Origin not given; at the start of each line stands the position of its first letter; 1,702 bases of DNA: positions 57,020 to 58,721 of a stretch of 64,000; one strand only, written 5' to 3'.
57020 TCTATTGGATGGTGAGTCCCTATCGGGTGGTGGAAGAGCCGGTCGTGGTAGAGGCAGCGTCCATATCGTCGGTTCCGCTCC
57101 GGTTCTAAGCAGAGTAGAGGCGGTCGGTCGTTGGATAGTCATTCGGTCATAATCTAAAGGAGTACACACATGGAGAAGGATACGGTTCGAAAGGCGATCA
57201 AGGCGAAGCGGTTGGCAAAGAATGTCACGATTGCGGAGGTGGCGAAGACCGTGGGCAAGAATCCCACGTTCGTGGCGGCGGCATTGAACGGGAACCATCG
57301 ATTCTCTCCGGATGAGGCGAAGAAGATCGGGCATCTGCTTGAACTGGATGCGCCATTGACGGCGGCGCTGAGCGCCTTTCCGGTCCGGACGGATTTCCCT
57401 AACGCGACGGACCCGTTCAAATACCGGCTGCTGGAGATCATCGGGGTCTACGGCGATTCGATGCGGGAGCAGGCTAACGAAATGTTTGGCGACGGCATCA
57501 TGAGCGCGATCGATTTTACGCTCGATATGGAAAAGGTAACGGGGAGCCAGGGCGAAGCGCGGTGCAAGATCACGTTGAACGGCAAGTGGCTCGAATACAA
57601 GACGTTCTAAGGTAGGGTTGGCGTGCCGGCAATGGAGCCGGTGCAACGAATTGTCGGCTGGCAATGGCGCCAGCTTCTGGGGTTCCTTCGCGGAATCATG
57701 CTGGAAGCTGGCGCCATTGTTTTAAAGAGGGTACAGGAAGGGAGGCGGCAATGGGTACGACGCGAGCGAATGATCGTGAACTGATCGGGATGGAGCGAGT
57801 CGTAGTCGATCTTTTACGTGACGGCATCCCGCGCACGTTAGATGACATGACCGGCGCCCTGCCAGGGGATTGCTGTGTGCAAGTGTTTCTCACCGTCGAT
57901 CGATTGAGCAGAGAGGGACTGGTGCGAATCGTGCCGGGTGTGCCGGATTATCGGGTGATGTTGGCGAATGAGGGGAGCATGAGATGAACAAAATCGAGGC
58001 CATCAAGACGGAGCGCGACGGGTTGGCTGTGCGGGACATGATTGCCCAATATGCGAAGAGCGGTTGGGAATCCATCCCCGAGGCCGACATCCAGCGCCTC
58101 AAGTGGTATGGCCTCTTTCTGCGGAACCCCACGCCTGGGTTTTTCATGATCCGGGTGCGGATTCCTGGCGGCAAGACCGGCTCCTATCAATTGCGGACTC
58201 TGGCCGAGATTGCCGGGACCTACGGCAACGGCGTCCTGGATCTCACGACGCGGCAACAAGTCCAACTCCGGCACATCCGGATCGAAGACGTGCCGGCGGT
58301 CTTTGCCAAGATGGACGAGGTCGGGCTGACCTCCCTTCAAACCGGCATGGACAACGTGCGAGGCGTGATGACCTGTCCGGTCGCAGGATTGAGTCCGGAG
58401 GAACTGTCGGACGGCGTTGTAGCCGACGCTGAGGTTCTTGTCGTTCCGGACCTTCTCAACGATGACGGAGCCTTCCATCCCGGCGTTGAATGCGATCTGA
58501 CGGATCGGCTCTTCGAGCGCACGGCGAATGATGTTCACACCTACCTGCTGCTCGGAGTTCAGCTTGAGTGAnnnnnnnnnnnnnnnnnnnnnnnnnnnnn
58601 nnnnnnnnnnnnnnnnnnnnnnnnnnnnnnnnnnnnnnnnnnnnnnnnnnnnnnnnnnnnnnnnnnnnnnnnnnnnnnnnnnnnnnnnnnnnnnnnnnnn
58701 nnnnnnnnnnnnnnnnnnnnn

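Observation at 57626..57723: Tandem AATGGN hexaloop hairpins overlapping a perfect 16-bp terminator between cynS and nirA: an ANTAR-type antitermination switch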

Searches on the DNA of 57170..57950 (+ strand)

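Call 4: search_rna_families(source=window, start=57400, end=57950, threshold=evalue, max_evalue=10, show_alignments=5)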
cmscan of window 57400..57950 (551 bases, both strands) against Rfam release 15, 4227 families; matches with E-value up to 10: 3.
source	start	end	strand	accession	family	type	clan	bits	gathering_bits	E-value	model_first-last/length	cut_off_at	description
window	57666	57715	+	RF00883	MIR820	Gene; miRNA;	-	14.7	196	8.7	1-191/191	no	MIR820 microRNA precursor family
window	57655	57766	+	RF02226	sX7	Gene; sRNA;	-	14.5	55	3.3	1-95/95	no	Xanthomonas sRNA sX7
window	57544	57596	+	RF02087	Yar_3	Gene; lncRNA;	-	12.5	50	1.2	1-67/67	no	Yellow-achaete intergenic RNA conserved region 3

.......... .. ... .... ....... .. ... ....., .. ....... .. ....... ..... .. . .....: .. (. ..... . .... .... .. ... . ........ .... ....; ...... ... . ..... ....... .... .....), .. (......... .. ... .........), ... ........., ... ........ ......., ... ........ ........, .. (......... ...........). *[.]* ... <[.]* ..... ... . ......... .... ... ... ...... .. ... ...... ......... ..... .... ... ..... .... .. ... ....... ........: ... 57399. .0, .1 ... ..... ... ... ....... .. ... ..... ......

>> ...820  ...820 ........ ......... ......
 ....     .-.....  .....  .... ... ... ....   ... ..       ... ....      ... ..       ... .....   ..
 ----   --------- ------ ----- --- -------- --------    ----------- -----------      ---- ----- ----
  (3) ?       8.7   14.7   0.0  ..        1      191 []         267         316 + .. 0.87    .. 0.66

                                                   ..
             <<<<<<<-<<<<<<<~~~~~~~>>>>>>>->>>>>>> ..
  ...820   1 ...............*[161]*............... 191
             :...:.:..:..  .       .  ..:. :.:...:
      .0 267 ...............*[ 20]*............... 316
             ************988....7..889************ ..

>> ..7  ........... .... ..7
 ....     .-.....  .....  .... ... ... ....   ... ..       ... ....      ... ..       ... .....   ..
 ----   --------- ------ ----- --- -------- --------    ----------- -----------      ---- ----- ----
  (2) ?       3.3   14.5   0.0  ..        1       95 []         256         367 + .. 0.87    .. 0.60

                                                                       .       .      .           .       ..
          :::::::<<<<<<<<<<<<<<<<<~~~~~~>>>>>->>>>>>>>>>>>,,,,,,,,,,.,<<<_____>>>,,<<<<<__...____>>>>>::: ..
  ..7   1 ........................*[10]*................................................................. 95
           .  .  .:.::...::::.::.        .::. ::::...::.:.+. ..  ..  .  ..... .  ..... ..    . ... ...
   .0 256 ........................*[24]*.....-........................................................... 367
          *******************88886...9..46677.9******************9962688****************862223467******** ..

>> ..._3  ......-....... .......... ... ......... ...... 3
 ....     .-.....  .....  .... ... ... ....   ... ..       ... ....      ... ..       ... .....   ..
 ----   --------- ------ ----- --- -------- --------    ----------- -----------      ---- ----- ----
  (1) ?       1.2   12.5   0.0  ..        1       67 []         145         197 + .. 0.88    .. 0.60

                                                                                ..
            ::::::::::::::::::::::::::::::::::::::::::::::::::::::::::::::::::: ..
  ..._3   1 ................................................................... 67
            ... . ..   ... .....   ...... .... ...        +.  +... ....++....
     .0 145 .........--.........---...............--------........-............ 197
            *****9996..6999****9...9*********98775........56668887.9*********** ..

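Call 41: search_with_rna_model(model_id=R1, sources=[L011, L012, L013, L014, L015, L016, L017, L018, L019, L020, L021, L022, L023, L024, L025, L026, L027, L028, L029, L030, L031, L032, L033, L034, L035, L036, L037, L038, L039, L040, L041, L042, L043, L044, L045, L046, L047, L048, L049, L050, L051, L052, L053, L054, L055, L056, L057, L058, L059, L060, L061, L062, L063, L064, L065, L066, L067, L068, L069, L070, L071, L072, L073, L074, L075, L076, L077, L078, L079, L080, L081, L082, L083, L084, L085, L086, L087, L088, L089, L090], max_evalue=0.1, make_alignment=true)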
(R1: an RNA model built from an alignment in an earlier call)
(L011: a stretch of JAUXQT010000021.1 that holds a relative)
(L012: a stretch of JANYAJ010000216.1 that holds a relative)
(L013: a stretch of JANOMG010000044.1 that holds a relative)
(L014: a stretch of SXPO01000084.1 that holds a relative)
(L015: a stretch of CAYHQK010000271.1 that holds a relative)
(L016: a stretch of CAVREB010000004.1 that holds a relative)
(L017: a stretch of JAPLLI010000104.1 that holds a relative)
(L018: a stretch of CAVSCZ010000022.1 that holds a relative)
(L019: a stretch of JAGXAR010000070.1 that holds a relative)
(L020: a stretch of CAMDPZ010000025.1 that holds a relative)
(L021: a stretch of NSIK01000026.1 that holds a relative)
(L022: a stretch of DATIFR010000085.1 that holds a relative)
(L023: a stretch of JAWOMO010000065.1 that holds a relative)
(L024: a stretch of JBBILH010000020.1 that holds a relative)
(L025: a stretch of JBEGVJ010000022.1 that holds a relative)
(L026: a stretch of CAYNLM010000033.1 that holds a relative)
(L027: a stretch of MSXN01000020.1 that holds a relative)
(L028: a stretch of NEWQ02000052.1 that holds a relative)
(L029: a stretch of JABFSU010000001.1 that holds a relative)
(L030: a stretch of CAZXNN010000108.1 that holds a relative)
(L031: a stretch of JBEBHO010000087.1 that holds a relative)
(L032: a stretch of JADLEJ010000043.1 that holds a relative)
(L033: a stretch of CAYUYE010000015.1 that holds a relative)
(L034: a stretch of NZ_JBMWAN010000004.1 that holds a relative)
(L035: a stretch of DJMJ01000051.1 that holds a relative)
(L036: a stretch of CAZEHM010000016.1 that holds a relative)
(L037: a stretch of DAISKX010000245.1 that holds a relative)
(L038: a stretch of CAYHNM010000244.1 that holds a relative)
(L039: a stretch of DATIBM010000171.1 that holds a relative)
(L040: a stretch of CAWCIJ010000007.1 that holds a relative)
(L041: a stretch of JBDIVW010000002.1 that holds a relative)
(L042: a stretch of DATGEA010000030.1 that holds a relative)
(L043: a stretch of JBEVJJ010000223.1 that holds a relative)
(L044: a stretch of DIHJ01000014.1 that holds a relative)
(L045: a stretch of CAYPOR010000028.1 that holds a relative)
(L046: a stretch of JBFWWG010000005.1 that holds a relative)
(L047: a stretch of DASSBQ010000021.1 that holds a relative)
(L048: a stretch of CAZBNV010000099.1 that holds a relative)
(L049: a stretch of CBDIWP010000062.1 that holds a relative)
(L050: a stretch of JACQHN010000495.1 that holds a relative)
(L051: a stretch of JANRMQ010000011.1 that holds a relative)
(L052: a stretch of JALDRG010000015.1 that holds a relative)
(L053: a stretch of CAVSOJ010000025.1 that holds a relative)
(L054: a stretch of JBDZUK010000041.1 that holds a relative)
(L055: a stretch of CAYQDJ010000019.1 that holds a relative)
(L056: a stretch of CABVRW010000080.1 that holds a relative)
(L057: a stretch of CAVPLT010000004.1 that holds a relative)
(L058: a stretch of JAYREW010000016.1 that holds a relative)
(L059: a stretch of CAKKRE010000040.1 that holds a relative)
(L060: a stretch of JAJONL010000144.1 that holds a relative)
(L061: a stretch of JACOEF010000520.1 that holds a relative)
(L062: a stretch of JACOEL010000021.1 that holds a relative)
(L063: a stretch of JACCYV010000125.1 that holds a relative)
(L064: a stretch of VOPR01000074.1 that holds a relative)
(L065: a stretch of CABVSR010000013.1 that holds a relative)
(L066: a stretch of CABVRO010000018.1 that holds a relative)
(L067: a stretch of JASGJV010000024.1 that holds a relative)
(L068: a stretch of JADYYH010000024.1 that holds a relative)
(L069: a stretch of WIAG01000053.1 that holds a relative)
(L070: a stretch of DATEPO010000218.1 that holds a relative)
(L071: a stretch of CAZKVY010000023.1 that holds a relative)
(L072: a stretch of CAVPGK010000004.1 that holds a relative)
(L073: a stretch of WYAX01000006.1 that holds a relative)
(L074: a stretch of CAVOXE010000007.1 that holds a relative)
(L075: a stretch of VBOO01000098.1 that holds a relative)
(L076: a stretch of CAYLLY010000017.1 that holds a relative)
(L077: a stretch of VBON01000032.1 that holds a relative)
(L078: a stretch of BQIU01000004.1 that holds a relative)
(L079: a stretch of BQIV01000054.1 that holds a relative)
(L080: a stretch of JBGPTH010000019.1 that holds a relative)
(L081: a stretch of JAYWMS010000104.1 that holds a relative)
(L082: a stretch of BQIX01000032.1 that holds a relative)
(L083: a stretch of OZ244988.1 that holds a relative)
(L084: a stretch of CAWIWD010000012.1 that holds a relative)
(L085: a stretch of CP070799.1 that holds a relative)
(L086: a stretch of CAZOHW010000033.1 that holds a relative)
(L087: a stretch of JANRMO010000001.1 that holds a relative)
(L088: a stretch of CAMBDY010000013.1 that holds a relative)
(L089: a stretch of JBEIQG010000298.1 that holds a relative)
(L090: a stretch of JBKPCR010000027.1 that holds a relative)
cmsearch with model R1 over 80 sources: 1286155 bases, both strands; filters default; matches with E-value up to 0.1: 100.
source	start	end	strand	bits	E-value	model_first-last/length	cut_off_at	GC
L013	4910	4970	+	70.5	1.3e-12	1-62/62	no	0.62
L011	4912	4972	+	69.8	1.8e-12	1-62/62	no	0.64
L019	4193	4253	+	69.1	2.6e-12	1-62/62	no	0.64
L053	4907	4967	+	68.1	4.2e-12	1-62/62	no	0.67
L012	667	727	+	68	4.4e-12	1-62/62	no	0.64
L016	4390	4450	+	67.6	5.3e-12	1-62/62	no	0.64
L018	4379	4439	+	67.6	5.4e-12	1-62/62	no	0.62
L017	771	831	+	66.8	8e-12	1-62/62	no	0.62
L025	4828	4888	+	65.4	1.6e-11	1-62/62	no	0.61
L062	2226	2286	+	63.8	3.7e-11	1-62/62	no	0.57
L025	8809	8874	+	63.6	4e-11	1-62/62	no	0.61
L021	4425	4485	+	62.8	5.8e-11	1-62/62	no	0.59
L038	779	844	+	62.8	6e-11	1-62/62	no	0.62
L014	3294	3359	+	62.3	7.8e-11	1-62/62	no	0.59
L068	8187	8248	+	61.7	1e-10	1-62/62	no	0.6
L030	948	1013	+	61.6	1.1e-10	1-62/62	no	0.64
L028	8798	8863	+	61.2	1.3e-10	1-62/62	no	0.59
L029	8798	8863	+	61.1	1.4e-10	1-62/62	no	0.62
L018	8278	8343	+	61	1.4e-10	1-62/62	no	0.62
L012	4562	4625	+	60.9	1.5e-10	1-62/62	no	0.62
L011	8802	8867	+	60.7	1.7e-10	1-62/62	no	0.64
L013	8806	8871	+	60.6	1.8e-10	1-62/62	no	0.62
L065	8181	8241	+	60.6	1.8e-10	1-62/62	no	0.59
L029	4805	4865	+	60.6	1.8e-10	1-62/62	no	0.59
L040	3514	3575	+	60.4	2e-10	1-62/62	no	0.61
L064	4516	4576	+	60.4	2e-10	1-62/62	no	0.61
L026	8805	8867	+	60.1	2.2e-10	1-62/62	no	0.62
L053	8800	8865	+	60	2.4e-10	1-62/62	no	0.59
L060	1015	1077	+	59.9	2.5e-10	1-62/62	no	0.6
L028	4803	4863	+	59.9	2.6e-10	1-62/62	no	0.59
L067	8203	8263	+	59.5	3.1e-10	1-62/62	no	0.56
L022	4191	4251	+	59.4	3.2e-10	1-62/62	no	0.54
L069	6330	6390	+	59.1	3.8e-10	1-62/62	no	0.54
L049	4861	4921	+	58.9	4.2e-10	1-62/62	no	0.64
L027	8041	8101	+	58.5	5.1e-10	1-62/62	no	0.56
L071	8199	8259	+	58.2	5.8e-10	1-62/62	no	0.57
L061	88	148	+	58.2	5.9e-10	1-62/62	no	0.59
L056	1167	1227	+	58.2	5.9e-10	1-62/62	no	0.59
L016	8288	8354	+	58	6.6e-10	1-62/62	no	0.55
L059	8190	8250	+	57.7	7.7e-10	1-62/62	no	0.57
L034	8049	8108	+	57.2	9.7e-10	1-62/62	no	0.57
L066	8189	8249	+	56.8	1.2e-09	1-62/62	no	0.51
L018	8804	8865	+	56.5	1.4e-09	1-62/62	no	0.61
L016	8805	8866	+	56.5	1.4e-09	1-62/62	no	0.6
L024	8805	8869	+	56.4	1.4e-09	1-62/62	no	0.68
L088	8811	8873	+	56.4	1.5e-09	1-62/62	no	0.6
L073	8185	8245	+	56.2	1.6e-09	1-62/62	no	0.59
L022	8269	8335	+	55.9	1.8e-09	1-62/62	no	0.52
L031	8118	8178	+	55.7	2.1e-09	1-62/62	no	0.62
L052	3239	3299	+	55.6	2.2e-09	1-62/62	no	0.56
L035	8050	8110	+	54.8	3.2e-09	1-62/62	no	0.61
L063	8187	8247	+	54.5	3.7e-09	1-62/62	no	0.52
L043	3597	3658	+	54.1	4.6e-09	1-62/62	no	0.63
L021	8197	8262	+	54.1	4.6e-09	1-62/62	no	0.58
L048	1984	2044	+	53.9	5e-09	1-62/62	no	0.51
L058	3813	3871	+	53.8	5.2e-09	1-62/62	no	0.63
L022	8800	8863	+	53.1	7.5e-09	1-62/62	no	0.59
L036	8053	8113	+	52.3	1.1e-08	1-62/62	no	0.62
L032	8094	8154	+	52.1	1.2e-08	1-62/62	no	0.57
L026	4771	4830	+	50.2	3.2e-08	1-62/62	no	0.57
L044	4023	4083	+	49.9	3.6e-08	1-62/62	no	0.59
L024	4801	4858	+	49.8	3.8e-08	1-62/62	no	0.6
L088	5043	5095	+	49.7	4.1e-08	1-62/62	no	0.62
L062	3891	3951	+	49.1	5.5e-08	1-62/62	no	0.57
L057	8204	8263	+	44.8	4.8e-07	1-62/62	no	0.48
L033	7989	8047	+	44.3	6.1e-07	1-62/62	no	0.59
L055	4269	4326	+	43.9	7.5e-07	1-62/62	no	0.6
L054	4745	4804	+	43.8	7.8e-07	1-62/62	no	0.58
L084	8202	8261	+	43.2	1e-06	1-62/62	no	0.47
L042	2408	2470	+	42.4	1.5e-06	1-62/62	no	0.63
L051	6796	6850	+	42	1.9e-06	1-62/62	no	0.62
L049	8865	8931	+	41.6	2.3e-06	1-62/62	no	0.64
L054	8789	8846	+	38.7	9.7e-06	1-62/62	no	0.71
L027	9642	9687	+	35.2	5.7e-05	1-62/62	no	0.7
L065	1129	1170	+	33.1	0.00016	1-62/62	no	0.62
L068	1126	1167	+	33.1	0.00016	1-62/62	no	0.62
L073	1120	1161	+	33.1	0.00016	1-62/62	no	0.62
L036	9642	9687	+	32.9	0.00017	1-62/62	no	0.72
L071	1190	1231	+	32.6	0.0002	1-62/62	no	0.6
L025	4945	5005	+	31.7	0.00031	1-62/62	no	0.59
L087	5379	5419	+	31.5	0.00035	1-62/62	no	0.66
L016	4527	4569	+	30.9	0.00049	1-62/62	no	0.58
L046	5251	5291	+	30.5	0.0006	1-62/62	no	0.71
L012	784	849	+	29.8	0.00082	1-62/62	no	0.55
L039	834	874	+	29.8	0.00085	1-62/62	no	0.66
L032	1134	1175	+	29.2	0.0011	1-62/62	no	0.6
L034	1005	1046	+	27.2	0.003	1-62/62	no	0.67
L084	1186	1227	+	26.6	0.0041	1-62/62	no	0.67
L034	9641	9686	+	26.3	0.0048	1-62/62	no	0.76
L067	1183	1224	+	26.2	0.0049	1-62/62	no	0.6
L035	9643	9688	+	25.8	0.0062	1-62/62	no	0.7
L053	5044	5086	+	25.4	0.0074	1-62/62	no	0.56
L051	1908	1964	+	25.1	0.0085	1-62/62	no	0.58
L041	5004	5044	+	24.6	0.011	1-62/62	no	0.66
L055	4399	4442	+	24.6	0.011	1-62/62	no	0.55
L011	5048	5090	+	23.4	0.021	1-62/62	no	0.6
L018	4516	4558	+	23.4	0.021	1-62/62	no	0.6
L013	5048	5090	+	23.4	0.021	1-62/62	no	0.6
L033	8104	8168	+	22.2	0.036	1-62/62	no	0.66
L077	5487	5536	+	21.1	0.064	1-62/62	no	0.56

Alignment A2: 100 matches aligned to the model, 87 columns, each read 5' to 3' on its own strand. Consensus structure (alignment columns), stored with it:
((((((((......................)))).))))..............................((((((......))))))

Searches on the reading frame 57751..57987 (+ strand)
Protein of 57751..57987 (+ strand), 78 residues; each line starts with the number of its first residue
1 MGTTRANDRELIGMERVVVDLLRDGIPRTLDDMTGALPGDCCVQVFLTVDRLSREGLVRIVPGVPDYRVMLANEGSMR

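Call 11: search_protein_families(library=pfam, proteins=[window:57751-57987:+], max_evalue=0.01)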
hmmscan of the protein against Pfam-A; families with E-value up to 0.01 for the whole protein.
window:57751-57987:+ (78 aa): 0 families

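Call 83: find_homologous_proteins(query=window:57751-57984:+, max_evalue=0.001)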
Query window:57751-57984:+ (78 aa): 14 proteins with E <= 0.001 among 16 candidates.
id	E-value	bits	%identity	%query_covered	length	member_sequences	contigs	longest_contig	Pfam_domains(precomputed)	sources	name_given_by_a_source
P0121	2.5e-39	150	91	100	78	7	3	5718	-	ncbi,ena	ncbi:MAG: hypothetical protein ABIR36_16855 [Nitrospiraceae bacterium]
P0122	1.1e-38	148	91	100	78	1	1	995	-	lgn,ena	-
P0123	2.1e-37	144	87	100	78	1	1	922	-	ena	-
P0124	1.5e-34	135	84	96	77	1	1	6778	-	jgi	jgi:hypothetical protein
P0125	3.2e-34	134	83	96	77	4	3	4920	-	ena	-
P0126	9.1e-33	129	80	96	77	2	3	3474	-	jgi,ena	-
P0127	1.9e-30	122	79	100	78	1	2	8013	-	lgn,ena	-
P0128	2.3e-22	96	64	94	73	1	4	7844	-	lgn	-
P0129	2.6e-19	86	69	65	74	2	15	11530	-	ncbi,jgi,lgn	jgi:hypothetical protein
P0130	6.6e-19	85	67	65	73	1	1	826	-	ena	-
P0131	5.4e-18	82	60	94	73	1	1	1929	-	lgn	-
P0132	6.2e-18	82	60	100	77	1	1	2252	-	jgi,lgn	jgi:hypothetical protein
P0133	1.2e-17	81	63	94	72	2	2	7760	-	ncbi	-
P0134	6.4e-16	76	60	94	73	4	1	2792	-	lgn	-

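Call 87: predict_structure(alignment_id=A6)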
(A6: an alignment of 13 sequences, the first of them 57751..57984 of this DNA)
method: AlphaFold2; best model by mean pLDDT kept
length: 78 residues; sequences in the alignment: 13
mean_pLDDT: 62.6   pTM: 0.48
mean pLDDT of the five models: 62.6, 53.0, 51.5, 50.1, 48.7
residues with pLDDT >= 90: 0; 70-90: 40; 50-70: 14; < 50: 24
segments of 3 or more residues with pLDDT < 50: 1-7, 62-78
pLDDT, mean of each block of 10 residues (from residue 1): 48 78 72 73 76 69 42 37
secondary structure, 60 per line:
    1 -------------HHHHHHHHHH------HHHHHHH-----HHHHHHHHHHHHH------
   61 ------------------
elements in order: H14-23 H30-36 H42-54

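Call 90: fold_search(model_id=the predicted structure, library=pdb)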
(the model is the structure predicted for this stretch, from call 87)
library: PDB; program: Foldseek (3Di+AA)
matches with E <= 10: 189; with E <= 0.001: 0
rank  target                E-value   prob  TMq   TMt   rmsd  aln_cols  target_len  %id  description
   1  3jsp_B                1.3e-01  1.00  0.57  0.26   2.6        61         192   26  Classic Protein With a New Twist: crystal structure of a LexA repressor DNA complex (released 2010-08-18)
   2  3jso_B                1.6e-01  0.99  0.57  0.26   2.6        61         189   26  Classic Protein With a New Twist: crystal structure of a LexA repressor DNA complex (released 2010-08-18)
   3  3jsp_A                2.4e-01  0.99  0.57  0.25   2.6        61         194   26  Classic Protein With a New Twist: crystal structure of a LexA repressor DNA complex (released 2010-08-18)
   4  7fby                  3.6e-01  0.95  0.53  0.30   4.9        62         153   21  Crystal Structure of PH0140 from Pyrococcus horikosii OT3 (released 2022-07-20)
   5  7bzh_MODEL_1_A        5.2e-01  0.97  0.50  0.64   1.6        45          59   18  Solution structure of a DNA binding protein from Sulfolobus islandicus (released 2021-04-28)
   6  1lea                  5.5e-01  0.96  0.59  0.63   2.4        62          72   26  SOLUTION STRUCTURE OF THE LEXA REPRESSOR DNA BINDING DETERMINED BY 1H NMR SPECTROSCOPY (released 1994-08-31)
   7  2mh2_MODEL_1_A        5.5e-01  0.93  0.47  0.56   1.9        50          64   24  Structural insights into the DNA recognition and protein interaction domains reveal fundamental homologous DNA (released 2014-04-16)
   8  2fe3_A                6.6e-01  0.97  0.55  0.32   2.5        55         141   20  The crystal structure of bacillus subtilis PerR-Zn reveals a novel Zn(Cys)4 Structural redox switch (released 2006-12-19)
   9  2p6t_B                6.6e-01  0.91  0.50  0.27   2.8        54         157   17  CRYSTAL STRUCTURE OF TRANSCRIPTIONAL REGULATOR NMB0573 and L-LEUCINE COMPLEX FROM NEISSERIA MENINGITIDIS (released 2007-04-03)
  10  9w4v_A                7.0e-01  0.93  0.50  0.28   2.2        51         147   24  Structure of transcription factor in complex with D-allo-Ile (released 2026-03-25)
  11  9w4w                  7.0e-01  0.92  0.51  0.28   2.4        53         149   24  Structure of transcription factor in complex with L-Ile (released 2026-03-25)
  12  2g9w_A                7.4e-01  0.90  0.53  0.36   3.0        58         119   24  Crystal Structure of Rv1846c, a Putative Transcriptional Regulatory Protein of Mycobacterium Tuberculosis (released 2007-03-13)
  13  2efn                  7.4e-01  0.90  0.48  0.27   2.3        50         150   12  Crystal Structure of Ser 32 to Ala of ST1022 from Sulfolobus tokodaii 7 (released 2008-02-26)
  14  6pco_B                7.9e-01  0.93  0.52  0.31   2.4        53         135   26  Mechanism for regulation of DNA binding of Bordetella bronchiseptica BpsR by 6-hydroxynicotinic acid (released 2019-11-06)
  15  1jhh_A                7.9e-01  0.92  0.57  0.25   2.6        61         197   26  LEXA S119A MUTANT (released 2001-09-19)
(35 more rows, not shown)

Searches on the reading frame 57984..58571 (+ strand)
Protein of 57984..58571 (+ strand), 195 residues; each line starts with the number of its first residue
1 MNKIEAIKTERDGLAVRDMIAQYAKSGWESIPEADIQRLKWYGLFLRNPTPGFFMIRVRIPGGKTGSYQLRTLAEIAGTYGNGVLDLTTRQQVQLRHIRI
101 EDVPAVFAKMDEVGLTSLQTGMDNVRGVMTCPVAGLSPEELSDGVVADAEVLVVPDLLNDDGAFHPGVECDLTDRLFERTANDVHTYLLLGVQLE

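Call 11: search_protein_families(library=pfam, proteins=[window:57984-58571:+], max_evalue=0.01)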
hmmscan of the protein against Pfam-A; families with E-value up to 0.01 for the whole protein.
window:57984-58571:+ (195 aa): 1 family
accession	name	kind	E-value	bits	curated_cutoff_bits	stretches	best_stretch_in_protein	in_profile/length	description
PF03460.22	NIR_SIR_ferr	-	3e-21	75.3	24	1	51-112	7-68/69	Nitrite/Sulfite reductase ferredoxin-like half domain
